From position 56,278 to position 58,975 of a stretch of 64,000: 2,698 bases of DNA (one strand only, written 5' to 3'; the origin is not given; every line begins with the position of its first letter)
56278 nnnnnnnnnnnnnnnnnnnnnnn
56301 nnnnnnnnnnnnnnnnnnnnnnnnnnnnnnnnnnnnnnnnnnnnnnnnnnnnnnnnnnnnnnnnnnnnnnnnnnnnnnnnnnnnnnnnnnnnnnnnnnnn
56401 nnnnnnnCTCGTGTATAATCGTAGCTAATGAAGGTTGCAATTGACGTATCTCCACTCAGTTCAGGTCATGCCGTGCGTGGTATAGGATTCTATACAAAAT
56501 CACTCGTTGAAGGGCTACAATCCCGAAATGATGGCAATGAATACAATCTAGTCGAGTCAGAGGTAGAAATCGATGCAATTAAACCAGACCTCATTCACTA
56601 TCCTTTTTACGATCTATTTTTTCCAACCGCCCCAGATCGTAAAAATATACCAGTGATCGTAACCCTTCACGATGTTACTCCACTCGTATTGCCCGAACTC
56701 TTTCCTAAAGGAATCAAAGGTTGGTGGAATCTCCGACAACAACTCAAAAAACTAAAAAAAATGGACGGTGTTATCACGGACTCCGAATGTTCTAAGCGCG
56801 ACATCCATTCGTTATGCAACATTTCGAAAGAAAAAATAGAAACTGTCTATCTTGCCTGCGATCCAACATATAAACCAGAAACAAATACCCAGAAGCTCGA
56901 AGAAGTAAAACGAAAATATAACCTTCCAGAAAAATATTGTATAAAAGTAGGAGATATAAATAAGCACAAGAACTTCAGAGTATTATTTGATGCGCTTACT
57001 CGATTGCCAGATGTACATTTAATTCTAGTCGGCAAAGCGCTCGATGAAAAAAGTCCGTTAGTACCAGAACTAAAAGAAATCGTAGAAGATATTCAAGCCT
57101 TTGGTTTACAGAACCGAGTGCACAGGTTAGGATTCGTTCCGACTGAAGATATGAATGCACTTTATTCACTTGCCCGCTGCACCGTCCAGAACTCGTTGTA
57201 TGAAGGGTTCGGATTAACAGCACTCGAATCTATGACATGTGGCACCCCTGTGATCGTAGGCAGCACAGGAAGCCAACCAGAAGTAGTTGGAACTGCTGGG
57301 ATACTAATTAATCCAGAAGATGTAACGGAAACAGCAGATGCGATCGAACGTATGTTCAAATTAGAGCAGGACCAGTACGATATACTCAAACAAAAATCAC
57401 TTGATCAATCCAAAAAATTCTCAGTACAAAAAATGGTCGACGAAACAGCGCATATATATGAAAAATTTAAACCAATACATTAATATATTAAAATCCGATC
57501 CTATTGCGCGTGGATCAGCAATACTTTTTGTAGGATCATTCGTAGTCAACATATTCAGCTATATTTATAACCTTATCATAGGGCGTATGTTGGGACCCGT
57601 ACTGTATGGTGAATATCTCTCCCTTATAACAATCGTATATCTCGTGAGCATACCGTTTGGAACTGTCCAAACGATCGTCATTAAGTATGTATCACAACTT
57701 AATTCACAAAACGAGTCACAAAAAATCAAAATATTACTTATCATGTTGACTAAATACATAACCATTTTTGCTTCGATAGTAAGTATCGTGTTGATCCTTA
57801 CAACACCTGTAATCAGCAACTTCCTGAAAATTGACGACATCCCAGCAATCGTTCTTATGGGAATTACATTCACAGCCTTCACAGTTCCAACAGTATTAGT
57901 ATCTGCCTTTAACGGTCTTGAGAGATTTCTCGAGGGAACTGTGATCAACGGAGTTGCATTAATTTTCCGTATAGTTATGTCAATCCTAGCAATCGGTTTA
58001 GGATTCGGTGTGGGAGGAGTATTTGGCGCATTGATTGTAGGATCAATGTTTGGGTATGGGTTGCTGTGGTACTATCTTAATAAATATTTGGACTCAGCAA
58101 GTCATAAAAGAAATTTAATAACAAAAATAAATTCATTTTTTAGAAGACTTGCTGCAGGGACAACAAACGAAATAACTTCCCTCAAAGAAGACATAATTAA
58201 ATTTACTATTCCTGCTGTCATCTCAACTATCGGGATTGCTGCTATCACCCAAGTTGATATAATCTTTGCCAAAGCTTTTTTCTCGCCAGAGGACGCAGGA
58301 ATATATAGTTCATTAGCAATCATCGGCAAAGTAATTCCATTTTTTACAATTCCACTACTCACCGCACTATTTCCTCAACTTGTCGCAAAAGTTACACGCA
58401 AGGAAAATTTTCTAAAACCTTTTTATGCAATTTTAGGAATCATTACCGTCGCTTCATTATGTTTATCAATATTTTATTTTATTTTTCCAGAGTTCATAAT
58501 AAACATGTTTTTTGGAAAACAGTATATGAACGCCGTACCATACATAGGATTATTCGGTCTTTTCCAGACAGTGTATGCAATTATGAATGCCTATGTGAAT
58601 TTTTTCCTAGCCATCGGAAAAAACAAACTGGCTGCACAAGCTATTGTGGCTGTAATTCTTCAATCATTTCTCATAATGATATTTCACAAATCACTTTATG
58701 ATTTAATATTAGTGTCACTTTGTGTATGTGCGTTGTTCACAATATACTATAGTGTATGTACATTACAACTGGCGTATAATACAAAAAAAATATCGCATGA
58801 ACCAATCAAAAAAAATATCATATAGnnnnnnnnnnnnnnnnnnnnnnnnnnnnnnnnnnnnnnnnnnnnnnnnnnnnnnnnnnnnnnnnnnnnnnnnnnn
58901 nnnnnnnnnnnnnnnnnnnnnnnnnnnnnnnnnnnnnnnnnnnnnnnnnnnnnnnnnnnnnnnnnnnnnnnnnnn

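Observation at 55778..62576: Cell-surface glycan biosynthesis cluster (GT4, Wzx-like flippase, DPM-synthase-like GT2, SDR, GT4, GT2) that probably supplies lipid-linked sugar donors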

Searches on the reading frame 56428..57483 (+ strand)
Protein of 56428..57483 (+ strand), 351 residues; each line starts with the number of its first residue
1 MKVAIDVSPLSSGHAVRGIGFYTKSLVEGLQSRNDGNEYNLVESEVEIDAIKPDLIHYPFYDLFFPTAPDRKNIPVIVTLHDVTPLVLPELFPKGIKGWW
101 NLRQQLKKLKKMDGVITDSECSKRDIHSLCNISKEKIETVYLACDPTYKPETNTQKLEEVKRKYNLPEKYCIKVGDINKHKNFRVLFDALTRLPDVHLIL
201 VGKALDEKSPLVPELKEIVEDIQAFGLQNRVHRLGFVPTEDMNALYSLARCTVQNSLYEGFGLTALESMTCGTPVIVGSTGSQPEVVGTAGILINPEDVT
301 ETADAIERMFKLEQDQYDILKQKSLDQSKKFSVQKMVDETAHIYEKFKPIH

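Call 5: search_protein_families(library=pfam, proteins=[window:56428-57483:+], max_evalue=0.01)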
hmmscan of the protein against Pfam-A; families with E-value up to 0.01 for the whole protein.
window:56428-57483:+ (351 aa): 7 families
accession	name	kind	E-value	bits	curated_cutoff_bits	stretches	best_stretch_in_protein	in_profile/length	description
PF00534.26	Glycos_transf_1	-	1.1e-30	106.9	26.4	1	162-316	7-162/172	Glycosyl transferases group 1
PF13692.12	Glyco_trans_1_4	-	2.1e-25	90.1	27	1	170-310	3-140/142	Glycosyl transferases group 1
PF13439.12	Glyco_transf_4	-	9.9e-11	42.4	28.5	1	48-146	68-168/170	Glycosyltransferase Family 4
PF20706.3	GT4-conflict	-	3e-06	26.9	26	1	195-279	232-312/385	Family 4 Glycosyltransferase in conflict systems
PF00982.27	Glyco_transf_20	-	6.9e-06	25.5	32.5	1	213-335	332-462/473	Glycosyltransferase family 20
PF13579.12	Glyco_trans_4_4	-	0.00015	22.5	29.7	1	51-141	70-156/158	Glycosyl transferase 4-like domain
PF13524.12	Glyco_trans_1_2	-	0.00047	20.6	25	1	184-286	3-88/144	Glycosyl transferase-like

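Call 9: search_protein_families(library=ncbifam, proteins=[window:56428-57483:+], max_evalue=0.001)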
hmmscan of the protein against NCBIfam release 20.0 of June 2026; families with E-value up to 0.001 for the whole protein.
window:56428-57483:+ (351 aa): 32 families (the best 25 are shown)
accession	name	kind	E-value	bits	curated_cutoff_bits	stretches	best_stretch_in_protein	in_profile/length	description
TIGR02149.1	glgA_Coryne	subfamily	5.5e-23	81.7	302.4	1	73-346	106-389/391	glycogen synthase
TIGR03999.1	thiol_BshA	equivalog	1.2e-20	73.9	273.7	1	109-346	142-372/375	N-acetyl-alpha-D-glucosaminyl L-malate synthase BshA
TIGR04047.1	MSMEG_0565_glyc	hypoth_equivalog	2.8e-18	66.2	259.85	1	158-342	182-369/373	MSMEG_0565 family glycosyltransferase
TIGR03449.1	mycothiol_MshA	equivalog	5.4e-18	65.1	462.5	1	112-346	165-402/406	D-inositol-3-phosphate glycosyltransferase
NF053787.1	GlcN_PG_synth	equivalog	6.1e-17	61.5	480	1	71-346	104-358/361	N-acetylglucosaminyl phosphatidylglycerol synthase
NF041876.1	EPS_EpsE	equivalog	8.3e-16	58.2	400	1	172-319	218-368/389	exopolysaccharide biosynthesis GT4 family glycosyltransferase EpsE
TIGR03088.1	stp2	hypoth_equivalog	9e-16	57.9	409.05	1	130-346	155-372/374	TIGR03088 family PEP-CTERM/XrtA system glycosyltransferase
NF041010.1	glycosy_Agl16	equivalog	9.9e-14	50.9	575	1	58-346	89-350/352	glycosylation protein Agl16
NF050063.1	ProtGlycPglJ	equivalog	1.3e-12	47.7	500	1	110-337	143-356/363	N-acetylgalactosamine-N,N'-diacetylbacillosaminyl-diphospho-undecaprenol 4-alpha-N-acetylgalactosaminyltransferase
NF047880.1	glyco_SdgA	exception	2.2e-12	46.3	800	1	71-337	236-480/488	serine-aspartate repeat adhesin O-glycosyltransferase SdgA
TIGR04157.1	glyco_rSAM_CFB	subfamily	3.3e-11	42.8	400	1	103-328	161-380/406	TIGR04157 family glycosyltransferase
NF046085.1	XrtY_assoc_Gly1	equivalog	9.8e-11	41.1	400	1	108-346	157-383/387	XrtY-associated glycosyltransferase XYAG1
NF038295.1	EPS_HpsP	equivalog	7.3e-10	38.4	550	1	150-346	187-386/388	hormogonium polysaccharide biosynthesis glycosyltransferase HpsP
NF047684.1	TeichurnBiosyTuaC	equivalog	9e-10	38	550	1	70-346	129-388/391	teichuronic acid biosynthesis protein TuaC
TIGR02470.1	sucr_synth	equivalog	1e-09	37.1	810.4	1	215-316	605-713/784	sucrose synthase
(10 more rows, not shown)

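Call 60: search_solved_structures(query=window:56428-57483:+, max_evalue=0.00001)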
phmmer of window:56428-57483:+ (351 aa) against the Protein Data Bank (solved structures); distinct sequences matched with E-value up to 0.00001: 17.
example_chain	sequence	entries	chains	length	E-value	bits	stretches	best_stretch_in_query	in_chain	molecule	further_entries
6kih_A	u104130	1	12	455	1.8e-17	66.6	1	160-310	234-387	Tll1590 protein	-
5d00_A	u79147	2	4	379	1.7e-12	50.3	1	109-345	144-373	N-acetyl-alpha-D-glucosaminyl L-malate synthase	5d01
7qsg_A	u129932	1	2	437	3.8e-12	49.2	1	195-346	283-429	D-inositol 3-phosphate glycosyltransferase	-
4xso_B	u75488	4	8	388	3.8e-11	45.9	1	152-334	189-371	Alr3699 protein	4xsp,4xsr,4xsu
5i45_A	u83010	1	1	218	5.1e-11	45.4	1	163-346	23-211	Glycosyl transferases group 1 family protein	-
6tvp_A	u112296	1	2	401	9.9e-09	37.9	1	74-302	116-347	Alpha-maltose-1-phosphate synthase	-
2jjm_A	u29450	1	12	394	1.5e-08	37.3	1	114-344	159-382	GLYCOSYL TRANSFERASE, GROUP 1 FAMILY PROTEIN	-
3mbo_A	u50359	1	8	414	1.7e-08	37.1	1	114-344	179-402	Glycosyltransferase, group 1 family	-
3c4q_A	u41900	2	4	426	8.7e-08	34.8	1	124-332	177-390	Predicted glycosyltransferases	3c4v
3c48_A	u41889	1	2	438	9.3e-08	34.7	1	124-332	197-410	Predicted glycosyltransferases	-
2f9f_A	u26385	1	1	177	6.7e-07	31.9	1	158-311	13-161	first mannosyl transferase (wbaZ-1)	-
7ec7_A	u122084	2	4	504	2.1e-06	30.2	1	73-335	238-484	Glycosyl transferase, group 1 family protein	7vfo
7ec1_A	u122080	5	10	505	2.1e-06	30.2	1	73-335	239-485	Glycosyl transferase, group 1 family protein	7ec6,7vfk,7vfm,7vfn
7ec3_A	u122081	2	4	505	2.1e-06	30.2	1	73-335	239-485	Glycosyl transferase, group 1 family protein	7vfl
3oka_A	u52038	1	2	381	3.8e-06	29.4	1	189-305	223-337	GDP-mannose-dependent alpha-(1-6)-phosphatidylinositol monomannoside mannosyltransferase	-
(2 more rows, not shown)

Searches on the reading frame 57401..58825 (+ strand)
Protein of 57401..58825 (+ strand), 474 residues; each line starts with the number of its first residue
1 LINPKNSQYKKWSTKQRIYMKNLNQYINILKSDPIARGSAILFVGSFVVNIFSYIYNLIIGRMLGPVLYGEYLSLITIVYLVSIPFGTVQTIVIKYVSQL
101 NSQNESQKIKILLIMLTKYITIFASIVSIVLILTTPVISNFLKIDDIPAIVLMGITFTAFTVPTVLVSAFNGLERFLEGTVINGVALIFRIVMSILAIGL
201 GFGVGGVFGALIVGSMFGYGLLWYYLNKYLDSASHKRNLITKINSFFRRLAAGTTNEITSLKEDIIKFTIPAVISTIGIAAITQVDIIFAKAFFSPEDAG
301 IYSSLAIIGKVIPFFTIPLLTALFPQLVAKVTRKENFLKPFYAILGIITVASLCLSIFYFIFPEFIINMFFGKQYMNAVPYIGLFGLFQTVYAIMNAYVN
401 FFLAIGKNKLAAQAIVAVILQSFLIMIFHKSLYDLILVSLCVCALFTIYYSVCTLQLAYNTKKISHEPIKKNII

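Call 5: search_protein_families(library=pfam, proteins=[window:57401-58825:+], max_evalue=0.01)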
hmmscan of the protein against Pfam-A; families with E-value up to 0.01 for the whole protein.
window:57401-58825:+ (474 aa): 1 family
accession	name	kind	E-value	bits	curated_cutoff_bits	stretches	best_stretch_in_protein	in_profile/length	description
PF01943.22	Polysacc_synt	-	3.2e-16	60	28.2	1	36-327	2-270/274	Polysaccharide biosynthesis protein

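Call 9: search_protein_families(library=ncbifam, proteins=[window:57488-58825:+], max_evalue=0.001)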
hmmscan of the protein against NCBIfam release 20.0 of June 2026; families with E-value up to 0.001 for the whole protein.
window:57488-58825:+ (445 aa): 1 family
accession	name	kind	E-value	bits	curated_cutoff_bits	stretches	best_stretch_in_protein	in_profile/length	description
NF007773.0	PRK10459.1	equivalog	0.0007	18.7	273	1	200-426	176-399/492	MOP flippase family protein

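Call 21: search_solved_structures(query=window:57488-58825:+, max_evalue=1)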
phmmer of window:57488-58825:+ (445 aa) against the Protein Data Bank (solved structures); distinct sequences matched with E-value up to 1: 0.

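Call 97: search_protein_families(library=pfam, proteins=[window:57458-58825:+], max_evalue=0.1)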
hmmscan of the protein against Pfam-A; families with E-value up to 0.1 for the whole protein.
window:57458-58825:+ (455 aa): 1 family
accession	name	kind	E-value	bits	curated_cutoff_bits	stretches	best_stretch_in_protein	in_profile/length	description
PF01943.22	Polysacc_synt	-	2.8e-16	60.2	28.2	1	17-308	2-270/274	Polysaccharide biosynthesis protein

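Call 100: search_solved_structures(query=A4, max_evalue=10, show_alignments=0)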
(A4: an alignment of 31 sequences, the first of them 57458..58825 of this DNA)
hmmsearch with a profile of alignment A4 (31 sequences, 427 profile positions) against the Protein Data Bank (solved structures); distinct sequences matched with E-value up to 10: 2.
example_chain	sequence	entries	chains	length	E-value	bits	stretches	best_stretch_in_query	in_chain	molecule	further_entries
6tpg_A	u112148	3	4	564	0.11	14.7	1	264-389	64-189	Orexin receptor type 2,GlgA glycogen synthase,Hypocretin receptor-2 | Orexin receptor type 2,GlgA glycogen synthase,Orexin receptor type 2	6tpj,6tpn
8s4d_A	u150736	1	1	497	2.7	10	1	291-368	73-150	Apelin receptor,Soluble cytochrome b562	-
